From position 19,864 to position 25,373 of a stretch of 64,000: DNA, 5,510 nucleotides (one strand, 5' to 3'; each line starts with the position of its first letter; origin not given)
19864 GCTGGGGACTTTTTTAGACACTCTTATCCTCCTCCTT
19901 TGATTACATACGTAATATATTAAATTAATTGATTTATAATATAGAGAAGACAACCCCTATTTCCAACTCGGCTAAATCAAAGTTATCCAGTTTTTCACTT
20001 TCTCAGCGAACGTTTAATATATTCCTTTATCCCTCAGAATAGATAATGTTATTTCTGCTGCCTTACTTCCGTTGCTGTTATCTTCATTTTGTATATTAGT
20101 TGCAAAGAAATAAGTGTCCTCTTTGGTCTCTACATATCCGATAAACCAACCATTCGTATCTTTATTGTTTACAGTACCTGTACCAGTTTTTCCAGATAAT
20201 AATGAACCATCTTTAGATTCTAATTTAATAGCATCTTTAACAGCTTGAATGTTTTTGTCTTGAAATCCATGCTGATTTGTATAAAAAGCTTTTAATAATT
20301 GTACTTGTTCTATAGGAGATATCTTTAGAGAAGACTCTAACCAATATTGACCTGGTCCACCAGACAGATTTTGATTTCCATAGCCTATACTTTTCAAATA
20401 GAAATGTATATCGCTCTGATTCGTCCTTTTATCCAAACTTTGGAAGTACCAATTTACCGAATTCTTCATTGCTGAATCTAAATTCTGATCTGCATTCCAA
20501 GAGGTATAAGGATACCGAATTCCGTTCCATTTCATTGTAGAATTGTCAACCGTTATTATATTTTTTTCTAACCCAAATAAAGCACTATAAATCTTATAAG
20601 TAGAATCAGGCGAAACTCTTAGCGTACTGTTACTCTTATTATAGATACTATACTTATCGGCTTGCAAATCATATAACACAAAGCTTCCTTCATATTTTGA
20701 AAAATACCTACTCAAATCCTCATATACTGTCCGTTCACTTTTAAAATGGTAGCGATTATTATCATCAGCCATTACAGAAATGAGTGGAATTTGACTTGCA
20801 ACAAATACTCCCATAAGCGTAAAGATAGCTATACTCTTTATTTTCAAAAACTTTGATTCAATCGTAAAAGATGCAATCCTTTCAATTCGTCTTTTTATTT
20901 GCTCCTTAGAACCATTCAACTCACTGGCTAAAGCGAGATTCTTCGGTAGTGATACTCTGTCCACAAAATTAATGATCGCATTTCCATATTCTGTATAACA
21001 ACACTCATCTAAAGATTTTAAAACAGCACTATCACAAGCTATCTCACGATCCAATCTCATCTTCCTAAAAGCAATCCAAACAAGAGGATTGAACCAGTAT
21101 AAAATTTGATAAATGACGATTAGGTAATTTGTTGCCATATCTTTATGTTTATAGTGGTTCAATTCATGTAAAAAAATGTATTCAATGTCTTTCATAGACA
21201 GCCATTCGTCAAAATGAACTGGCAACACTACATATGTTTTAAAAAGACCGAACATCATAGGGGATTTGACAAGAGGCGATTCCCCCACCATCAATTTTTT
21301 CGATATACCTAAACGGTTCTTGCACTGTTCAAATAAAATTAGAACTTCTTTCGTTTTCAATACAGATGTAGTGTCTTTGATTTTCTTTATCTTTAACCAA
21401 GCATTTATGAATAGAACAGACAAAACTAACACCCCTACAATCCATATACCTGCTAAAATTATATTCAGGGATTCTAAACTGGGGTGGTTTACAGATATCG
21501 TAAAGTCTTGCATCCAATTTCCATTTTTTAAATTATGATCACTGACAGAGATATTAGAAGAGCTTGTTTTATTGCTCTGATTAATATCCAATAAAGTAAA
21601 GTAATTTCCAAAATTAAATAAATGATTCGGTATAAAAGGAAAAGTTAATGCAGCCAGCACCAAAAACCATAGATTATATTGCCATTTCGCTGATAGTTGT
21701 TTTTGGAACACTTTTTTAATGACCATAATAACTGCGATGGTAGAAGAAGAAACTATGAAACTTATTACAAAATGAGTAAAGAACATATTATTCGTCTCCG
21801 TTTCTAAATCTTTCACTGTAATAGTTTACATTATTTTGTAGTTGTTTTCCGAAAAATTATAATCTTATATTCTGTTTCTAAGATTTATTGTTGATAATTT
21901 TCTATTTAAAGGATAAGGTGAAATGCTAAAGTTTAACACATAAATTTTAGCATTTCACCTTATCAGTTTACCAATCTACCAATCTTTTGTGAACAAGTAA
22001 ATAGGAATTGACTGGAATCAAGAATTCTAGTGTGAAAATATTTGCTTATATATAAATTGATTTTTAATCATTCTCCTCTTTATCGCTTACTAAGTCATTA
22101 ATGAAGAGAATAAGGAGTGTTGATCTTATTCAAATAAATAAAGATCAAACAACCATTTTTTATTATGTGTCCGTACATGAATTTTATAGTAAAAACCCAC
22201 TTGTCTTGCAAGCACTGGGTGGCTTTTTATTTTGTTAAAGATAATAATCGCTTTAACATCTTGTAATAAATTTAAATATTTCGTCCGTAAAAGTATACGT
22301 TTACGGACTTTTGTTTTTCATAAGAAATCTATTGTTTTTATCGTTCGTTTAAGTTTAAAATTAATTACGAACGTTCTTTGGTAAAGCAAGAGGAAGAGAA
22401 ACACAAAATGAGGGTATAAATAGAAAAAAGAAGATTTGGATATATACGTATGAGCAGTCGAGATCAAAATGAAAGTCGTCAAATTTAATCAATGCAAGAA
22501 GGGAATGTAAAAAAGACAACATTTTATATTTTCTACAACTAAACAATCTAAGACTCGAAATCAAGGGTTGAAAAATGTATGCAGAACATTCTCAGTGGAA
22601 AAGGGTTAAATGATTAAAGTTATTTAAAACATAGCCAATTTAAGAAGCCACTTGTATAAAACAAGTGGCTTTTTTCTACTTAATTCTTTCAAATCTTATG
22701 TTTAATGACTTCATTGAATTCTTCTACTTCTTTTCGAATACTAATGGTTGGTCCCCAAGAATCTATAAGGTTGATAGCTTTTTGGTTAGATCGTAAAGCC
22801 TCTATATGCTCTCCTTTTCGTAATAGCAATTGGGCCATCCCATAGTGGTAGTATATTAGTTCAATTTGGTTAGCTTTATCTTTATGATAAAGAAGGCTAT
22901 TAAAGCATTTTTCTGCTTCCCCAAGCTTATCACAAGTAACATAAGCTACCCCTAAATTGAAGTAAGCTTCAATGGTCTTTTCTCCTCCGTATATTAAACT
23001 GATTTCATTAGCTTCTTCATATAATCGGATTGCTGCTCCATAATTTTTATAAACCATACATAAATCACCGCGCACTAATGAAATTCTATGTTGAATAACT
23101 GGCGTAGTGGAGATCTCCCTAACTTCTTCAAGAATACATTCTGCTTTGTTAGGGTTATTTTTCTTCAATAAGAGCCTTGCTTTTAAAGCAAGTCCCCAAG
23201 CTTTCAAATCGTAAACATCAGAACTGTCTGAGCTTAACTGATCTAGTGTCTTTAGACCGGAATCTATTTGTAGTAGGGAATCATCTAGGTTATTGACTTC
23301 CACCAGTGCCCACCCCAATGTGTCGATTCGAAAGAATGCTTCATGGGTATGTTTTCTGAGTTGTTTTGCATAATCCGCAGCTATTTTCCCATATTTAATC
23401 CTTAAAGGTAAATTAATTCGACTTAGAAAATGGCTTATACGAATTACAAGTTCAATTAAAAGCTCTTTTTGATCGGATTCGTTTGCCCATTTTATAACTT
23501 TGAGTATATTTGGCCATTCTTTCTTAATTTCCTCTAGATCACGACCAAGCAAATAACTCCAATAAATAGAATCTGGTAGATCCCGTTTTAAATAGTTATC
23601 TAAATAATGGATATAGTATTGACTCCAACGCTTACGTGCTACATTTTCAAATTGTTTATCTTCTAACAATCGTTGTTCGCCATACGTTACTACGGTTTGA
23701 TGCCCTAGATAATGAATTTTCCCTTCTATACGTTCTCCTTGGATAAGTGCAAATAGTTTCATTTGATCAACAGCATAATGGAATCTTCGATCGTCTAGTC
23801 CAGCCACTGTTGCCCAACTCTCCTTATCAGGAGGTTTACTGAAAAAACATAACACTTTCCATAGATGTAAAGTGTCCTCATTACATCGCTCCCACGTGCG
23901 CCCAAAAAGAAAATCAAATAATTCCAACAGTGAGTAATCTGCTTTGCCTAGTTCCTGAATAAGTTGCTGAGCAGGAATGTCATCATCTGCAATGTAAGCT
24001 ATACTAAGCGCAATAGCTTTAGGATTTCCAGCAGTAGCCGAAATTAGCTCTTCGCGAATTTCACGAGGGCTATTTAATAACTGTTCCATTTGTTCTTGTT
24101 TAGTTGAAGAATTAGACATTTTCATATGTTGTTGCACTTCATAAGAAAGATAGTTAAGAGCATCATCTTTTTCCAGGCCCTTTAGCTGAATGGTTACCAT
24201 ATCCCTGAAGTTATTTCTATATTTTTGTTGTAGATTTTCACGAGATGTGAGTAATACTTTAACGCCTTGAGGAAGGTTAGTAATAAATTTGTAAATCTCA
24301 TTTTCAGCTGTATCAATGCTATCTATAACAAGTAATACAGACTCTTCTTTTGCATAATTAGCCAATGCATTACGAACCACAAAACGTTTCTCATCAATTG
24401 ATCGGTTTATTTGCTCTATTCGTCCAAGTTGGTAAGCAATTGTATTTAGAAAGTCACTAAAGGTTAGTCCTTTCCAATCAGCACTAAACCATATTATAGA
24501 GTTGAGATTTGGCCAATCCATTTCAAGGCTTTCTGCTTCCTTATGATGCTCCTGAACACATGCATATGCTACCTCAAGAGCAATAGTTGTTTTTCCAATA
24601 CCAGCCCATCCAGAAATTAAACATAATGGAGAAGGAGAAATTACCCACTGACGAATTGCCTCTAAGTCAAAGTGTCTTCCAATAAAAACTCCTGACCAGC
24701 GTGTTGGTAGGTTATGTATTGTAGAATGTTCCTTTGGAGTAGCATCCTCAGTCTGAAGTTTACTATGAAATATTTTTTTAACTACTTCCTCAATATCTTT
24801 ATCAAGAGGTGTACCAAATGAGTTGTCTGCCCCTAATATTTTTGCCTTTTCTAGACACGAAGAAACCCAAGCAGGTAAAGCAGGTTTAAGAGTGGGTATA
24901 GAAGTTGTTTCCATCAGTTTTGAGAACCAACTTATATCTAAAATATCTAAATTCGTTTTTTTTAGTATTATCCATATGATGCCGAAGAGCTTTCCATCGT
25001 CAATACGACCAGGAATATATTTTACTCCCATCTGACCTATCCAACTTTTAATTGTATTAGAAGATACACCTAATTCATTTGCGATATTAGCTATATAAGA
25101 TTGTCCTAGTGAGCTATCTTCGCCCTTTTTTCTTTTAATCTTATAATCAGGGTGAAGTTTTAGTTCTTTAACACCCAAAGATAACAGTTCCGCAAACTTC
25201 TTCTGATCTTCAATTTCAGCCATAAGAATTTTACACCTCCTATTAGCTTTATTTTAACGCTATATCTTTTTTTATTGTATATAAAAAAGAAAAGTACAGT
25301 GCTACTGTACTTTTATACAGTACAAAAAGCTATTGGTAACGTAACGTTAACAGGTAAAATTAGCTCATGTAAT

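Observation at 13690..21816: mec/bla-like inducible beta-lactam resistance block: MecA_N-type PBP + class A beta-lactamase operon, second class B PBP, convergent blaR1-blaI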

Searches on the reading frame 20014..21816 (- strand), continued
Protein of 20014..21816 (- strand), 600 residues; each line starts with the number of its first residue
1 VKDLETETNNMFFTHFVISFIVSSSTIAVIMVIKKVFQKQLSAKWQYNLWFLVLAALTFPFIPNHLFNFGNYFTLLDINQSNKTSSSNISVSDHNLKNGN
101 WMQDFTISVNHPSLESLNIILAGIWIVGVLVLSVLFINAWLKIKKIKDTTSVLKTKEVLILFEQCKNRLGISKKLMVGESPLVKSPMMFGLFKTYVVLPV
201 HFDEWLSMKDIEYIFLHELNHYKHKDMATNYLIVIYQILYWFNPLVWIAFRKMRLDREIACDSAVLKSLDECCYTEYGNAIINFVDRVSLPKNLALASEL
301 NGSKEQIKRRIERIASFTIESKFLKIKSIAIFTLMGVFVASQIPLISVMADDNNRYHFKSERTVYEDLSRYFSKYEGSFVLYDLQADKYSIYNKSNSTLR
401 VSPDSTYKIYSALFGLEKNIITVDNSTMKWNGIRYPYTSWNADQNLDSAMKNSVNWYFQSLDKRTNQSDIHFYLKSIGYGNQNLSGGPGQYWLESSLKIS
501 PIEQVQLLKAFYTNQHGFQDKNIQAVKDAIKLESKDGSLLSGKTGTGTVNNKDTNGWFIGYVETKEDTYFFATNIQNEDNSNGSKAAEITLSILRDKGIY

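Call 60: get_annotated_region(hit=H67, flank=4000)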
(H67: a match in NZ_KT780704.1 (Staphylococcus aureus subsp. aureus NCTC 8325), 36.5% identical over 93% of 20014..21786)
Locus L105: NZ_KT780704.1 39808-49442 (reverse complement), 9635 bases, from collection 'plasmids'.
description: Staphylococcus aureus subsp. aureus RN4220 plasmid pRM27, complete sequence
organism: Staphylococcus aureus subsp. aureus NCTC 8325 (NCBI taxid 561307)
taxonomy: Bacteria; Bacillota; Bacilli; Bacillales; Staphylococcaceae; Staphylococcus; Staphylococcus aureus; Staphylococcus aureus subsp. aureus NCTC 8325
host: -; source: -; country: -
typing (MOB-suite, as given by PLSDB): conjugative; replicon rep_cluster_1018,rep_cluster_1142; relaxase MOBQ,MOBQ,MOBV; mating-pair formation MPF_T
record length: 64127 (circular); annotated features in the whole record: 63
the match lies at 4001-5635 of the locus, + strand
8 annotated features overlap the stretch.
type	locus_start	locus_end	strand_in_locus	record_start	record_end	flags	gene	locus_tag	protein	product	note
CDS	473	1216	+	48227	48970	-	-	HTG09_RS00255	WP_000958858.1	glycerophosphoryl diester phosphodiesterase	-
CDS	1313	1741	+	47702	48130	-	-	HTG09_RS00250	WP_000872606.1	MaoC family dehydratase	-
predicted_resistance_gene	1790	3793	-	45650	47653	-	mecA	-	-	PBP2a family beta-lactam-resistant peptidoglycan transpeptidase MecA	predicted by amrfinderplus; class BETA-LACTAM; identity 100.0%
predicted_resistance_gene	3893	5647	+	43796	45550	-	mecR1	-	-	beta-lactam sensor/signal transducer MecR1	predicted by amrfinderplus; class BETA-LACTAM; identity 100.0%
predicted_resistance_gene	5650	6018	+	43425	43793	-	mecI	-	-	mecA-type methicillin resistance repressor MecI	predicted by amrfinderplus; class BETA-LACTAM; identity 100.0%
CDS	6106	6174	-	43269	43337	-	psm-mec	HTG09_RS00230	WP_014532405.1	phenol-soluble modulin PSM-mec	-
CDS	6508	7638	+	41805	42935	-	-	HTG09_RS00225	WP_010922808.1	ROK family transcriptional regulator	GO:0006355 - regulation of DNA-templated transcription [Evidence IEA]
CDS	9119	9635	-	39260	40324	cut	-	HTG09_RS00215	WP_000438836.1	DsrE/DsrF/DrsH-like family protein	-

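Call 61: search_dna_similar(query=L105:1790-3793:-, collection=plasmids, mode=protein, max_rows=30, max_evalue=1e-80, rows=spread)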
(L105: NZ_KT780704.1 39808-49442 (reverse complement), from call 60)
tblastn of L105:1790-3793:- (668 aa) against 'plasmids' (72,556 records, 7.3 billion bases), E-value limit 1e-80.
Records with a match: 54; places in all: 56; records where one place covers at least 80% of the query: 54.
Best place of each record, by identity: >=99% 3; <60% 51.
By first word of the organism name: Enterococcus 31; Vagococcus 6; Macrococcoides 4; Staphylococcus 3; Listeria 3; Priestia 2; Macrococcus 1; Bacillus 1; Arthrobacter 1; Niallia 1; and 1 more.
By predicted mobility (MOB-suite, as given by PLSDB): non-mobilizable 26; mobilizable 19; conjugative 9.
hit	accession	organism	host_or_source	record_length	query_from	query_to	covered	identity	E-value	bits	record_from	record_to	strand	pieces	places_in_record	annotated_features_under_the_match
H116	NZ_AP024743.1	Staphylococcus aureus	-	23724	24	668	97%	100.0%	0e+0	1278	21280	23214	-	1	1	mecA: PBP2a family beta-lactam-resistant peptidoglycan transpeptidase MecA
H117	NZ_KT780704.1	Staphylococcus aureus subsp. aureus NCTC 8325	-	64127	24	668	97%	100.0%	0e+0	1278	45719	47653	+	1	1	mecA: PBP2a family beta-lactam-resistant peptidoglycan transpeptidase MecA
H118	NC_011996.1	Macrococcoides caseolyticum JCSC5402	-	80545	26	667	96%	52.4%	0e+0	642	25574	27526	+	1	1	mecB: PBP2a family beta-lactam-resistant peptidoglycan transpeptidase MecB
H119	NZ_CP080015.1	Macrococcoides caseolyticum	calf,pure culture,nasal swab sample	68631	26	667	96%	52.2%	0e+0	642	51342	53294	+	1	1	mecB: PBP2a family beta-lactam-resistant peptidoglycan transpeptidase MecB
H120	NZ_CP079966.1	Macrococcoides caseolyticum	calf,pure culture,nasal swab sample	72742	26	667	96%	52.2%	0e+0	642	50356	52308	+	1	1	mecB: PBP2a family beta-lactam-resistant peptidoglycan transpeptidase MecB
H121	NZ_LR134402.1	Listeria monocytogenes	Homo sapiens,Vein blood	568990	61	656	89%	37.8%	7e-110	372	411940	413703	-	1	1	penicillin-binding transpeptidase domain-containing protein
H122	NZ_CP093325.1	Bacillus sp. N5-665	whole organism,peat soil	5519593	42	647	91%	36.8%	2e-116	391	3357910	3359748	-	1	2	none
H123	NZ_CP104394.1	Enterococcus raffinosus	fermented food (Meju)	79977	33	638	91%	35.9%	1e-100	345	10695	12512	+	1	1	penicillin-binding transpeptidase domain-containing protein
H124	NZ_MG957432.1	Enterococcus faecium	Homo sapiens,feecal sample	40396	54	646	89%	36.4%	8e-105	357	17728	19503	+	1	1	penicillin-binding transpeptidase domain-containing protein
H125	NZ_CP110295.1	Enterococcus faecium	piglet,cell culture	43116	54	646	89%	36.4%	8e-105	357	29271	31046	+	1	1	penicillin-binding transpeptidase domain-containing protein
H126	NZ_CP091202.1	Enterococcus hirae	Homo sapiens,whole organism,fecal sample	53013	54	646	89%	36.4%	8e-105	357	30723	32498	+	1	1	penicillin-binding transpeptidase domain-containing protein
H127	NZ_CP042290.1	Enterococcus hirae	pig,Anal swab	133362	54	646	89%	36.4%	8e-105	357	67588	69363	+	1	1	penicillin-binding transpeptidase domain-containing protein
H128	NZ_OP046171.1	Enterococcus hirae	-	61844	59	635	86%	37.1%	3e-104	355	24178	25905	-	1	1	none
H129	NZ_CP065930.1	Enterococcus faecium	Homo sapiens,cell culture,rectal swab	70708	54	646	89%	35.5%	6e-102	349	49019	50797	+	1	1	penicillin-binding transpeptidase domain-containing protein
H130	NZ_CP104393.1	Enterococcus raffinosus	fermented food (Meju)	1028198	69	638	85%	37.0%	9e-104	354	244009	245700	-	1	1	record has no annotation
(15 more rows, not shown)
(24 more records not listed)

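Call 62: get_annotated_region(hit=H118, flank=5000)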
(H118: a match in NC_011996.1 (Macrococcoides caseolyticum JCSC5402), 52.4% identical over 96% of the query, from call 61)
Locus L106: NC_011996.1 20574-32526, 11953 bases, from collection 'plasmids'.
description: Macrococcoides caseolyticum JCSC5402 plasmid pMCCL2, complete sequence
organism: Macrococcoides caseolyticum JCSC5402 (NCBI taxid 458233)
taxonomy: Bacteria; Bacillota; Bacilli; Bacillales; Staphylococcaceae; Macrococcoides; Macrococcoides caseolyticum; Macrococcoides caseolyticum JCSC5402
host: -; source: -; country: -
typing (MOB-suite, as given by PLSDB): mobilizable; replicon rep_cluster_190; relaxase MOBP
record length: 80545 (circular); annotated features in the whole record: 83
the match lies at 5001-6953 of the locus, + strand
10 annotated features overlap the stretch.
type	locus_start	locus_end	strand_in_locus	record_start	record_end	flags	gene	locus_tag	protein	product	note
CDS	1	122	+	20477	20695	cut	-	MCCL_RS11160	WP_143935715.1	hypothetical protein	-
CDS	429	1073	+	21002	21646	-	-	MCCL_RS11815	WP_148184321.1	class A sortase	-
CDS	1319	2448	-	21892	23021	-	-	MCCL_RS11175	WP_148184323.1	IS3 family transposase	-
CDS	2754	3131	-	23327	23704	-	-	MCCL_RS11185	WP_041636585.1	BlaI/MecI/CopY family transcriptional regulator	GO:0045892 - negative regulation of DNA-templated transcription [Evidence IEA]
CDS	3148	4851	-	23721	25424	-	-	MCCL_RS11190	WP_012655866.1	M56 family metallopeptidase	-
predicted_resistance_gene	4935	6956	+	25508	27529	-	mecB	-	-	PBP2a family beta-lactam-resistant peptidoglycan transpeptidase MecB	predicted by amrfinderplus; class BETA-LACTAM; identity 100.0%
CDS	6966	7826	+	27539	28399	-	bla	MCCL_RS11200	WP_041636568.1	class A beta-lactamase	GO:0030655 - beta-lactam antibiotic catabolic process [Evidence IEA]; GO:0046677 - response to antibiotic [Evidence IEA]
CDS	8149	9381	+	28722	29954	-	-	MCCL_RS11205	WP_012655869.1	DNA adenine methylase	GO:0032775 - DNA methylation on adenine [Evidence IEA]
CDS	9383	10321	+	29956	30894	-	-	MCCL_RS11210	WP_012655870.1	Dam family site-specific DNA-(adenine-N6)-methyltransferase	GO:0006306 - DNA methylation [Evidence IEA]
CDS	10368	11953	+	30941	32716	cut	-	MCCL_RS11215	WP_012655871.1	hypothetical protein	-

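Call 63: get_annotated_region(hit=H124, flank=3000)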
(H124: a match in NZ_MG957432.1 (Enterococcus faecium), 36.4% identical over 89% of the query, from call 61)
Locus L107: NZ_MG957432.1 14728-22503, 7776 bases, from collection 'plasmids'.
description: Enterococcus faecium strain 37BA plasmid pEf37BA, complete sequence
organism: Enterococcus faecium (NCBI taxid 1352)
taxonomy: Bacteria; Bacillota; Bacilli; Lactobacillales; Enterococcaceae; Enterococcus; Enterococcus faecium
host: -; source: Homo sapiens,feecal sample; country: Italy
typing (MOB-suite, as given by PLSDB): mobilizable; replicon rep_cluster_185; relaxase MOBV
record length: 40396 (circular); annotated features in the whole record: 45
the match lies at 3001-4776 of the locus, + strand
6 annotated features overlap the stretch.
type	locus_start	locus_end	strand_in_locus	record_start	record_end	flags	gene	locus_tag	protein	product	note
CDS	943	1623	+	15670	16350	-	-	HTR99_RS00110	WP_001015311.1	IS6-like element IS1216 family transposase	-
CDS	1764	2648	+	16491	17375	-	-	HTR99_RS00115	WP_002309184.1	LCP family protein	GO:0070726 - cell wall assembly [Evidence IEA]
CDS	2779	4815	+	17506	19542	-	-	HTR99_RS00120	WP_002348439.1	penicillin-binding transpeptidase domain-containing protein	-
CDS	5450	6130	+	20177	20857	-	-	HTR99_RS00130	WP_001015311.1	IS6-like element IS1216 family transposase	-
CDS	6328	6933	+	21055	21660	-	-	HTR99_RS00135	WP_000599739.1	protein adenylyltransferase Fic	-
CDS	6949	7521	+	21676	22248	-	-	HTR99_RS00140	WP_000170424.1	recombinase family protein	GO:0006310 - DNA recombination [Evidence IEA]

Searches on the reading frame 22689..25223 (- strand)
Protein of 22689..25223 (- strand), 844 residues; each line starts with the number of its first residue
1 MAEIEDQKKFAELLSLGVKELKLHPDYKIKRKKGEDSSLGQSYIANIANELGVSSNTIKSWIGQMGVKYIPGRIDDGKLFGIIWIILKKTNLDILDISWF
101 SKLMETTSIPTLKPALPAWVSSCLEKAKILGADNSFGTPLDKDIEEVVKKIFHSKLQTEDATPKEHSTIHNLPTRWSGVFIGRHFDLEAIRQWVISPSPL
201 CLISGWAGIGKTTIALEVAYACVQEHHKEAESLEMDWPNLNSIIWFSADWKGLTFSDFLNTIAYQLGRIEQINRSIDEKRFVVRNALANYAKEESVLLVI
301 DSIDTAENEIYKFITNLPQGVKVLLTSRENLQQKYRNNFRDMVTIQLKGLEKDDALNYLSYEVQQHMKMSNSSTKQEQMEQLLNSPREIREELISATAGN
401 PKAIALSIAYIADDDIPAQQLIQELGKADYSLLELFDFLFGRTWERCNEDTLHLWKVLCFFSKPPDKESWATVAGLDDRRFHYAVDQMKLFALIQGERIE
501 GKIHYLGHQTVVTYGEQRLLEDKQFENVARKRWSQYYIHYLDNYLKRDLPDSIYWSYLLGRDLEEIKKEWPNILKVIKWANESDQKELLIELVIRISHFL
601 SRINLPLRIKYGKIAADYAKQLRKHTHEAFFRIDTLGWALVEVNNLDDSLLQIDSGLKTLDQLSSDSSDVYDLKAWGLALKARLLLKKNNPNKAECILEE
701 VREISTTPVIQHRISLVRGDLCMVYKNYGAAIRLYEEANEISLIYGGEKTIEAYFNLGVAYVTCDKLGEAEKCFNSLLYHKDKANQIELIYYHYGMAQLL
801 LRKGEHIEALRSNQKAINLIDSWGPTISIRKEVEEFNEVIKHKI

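Call 3: search_protein_families(library=pfam, proteins=[window:22689-25223:-])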
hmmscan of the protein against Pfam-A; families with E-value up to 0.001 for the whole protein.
window:22689-25223:- (844 aa): 10 families
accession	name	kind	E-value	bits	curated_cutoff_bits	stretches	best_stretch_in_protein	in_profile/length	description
PF13424.12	TPR_12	-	3.5e-10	40.4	30.1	1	726-776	17-70/77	Tetratricopeptide repeat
PF00931.28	NB-ARC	-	1.2e-09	38.2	23.5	1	200-406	20-200/248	NB-ARC domain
PF05729.18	NACHT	-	1.3e-07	32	26.7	1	201-360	3-161/167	NACHT domain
PF07719.23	TPR_2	-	5.3e-07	29.7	27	0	752-778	2-28/34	Tetratricopeptide repeat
PF25199.1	nSTAND_NTPase5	-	1e-05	25.8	34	0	196-227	39-70/145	Novel STAND NTPase 5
PF20720.3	nSTAND3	-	1.6e-05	25.1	27.2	0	200-340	19-123/155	Novel STAND NTPase 3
PF24883.2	NPHP3_N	-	2.1e-05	25.2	24.8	1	187-328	9-164/164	Nephrocystin 3, N-terminal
PF13401.12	AAA_22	-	8.7e-05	23.3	27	1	200-332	7-127/130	AAA domain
PF00515.34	TPR_1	-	0.00015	21.9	27.8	0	752-775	2-25/34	Tetratricopeptide repeat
PF13191.12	AAA_16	-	0.00032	21.7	32.6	0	181-307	3-145/167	AAA ATPase domain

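Call 4: search_protein_families(library=ncbifam, proteins=[window:22689-25223:-])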
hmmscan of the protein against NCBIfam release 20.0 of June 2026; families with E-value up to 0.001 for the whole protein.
window:22689-25223:- (844 aa): 1 family
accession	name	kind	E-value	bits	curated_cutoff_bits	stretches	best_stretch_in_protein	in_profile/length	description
NF040586.1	FxSxx_TPR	equivalog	2.2e-08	33.1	300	1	179-366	7-169/830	FxSxx-COOH system tetratricopeptide repeat protein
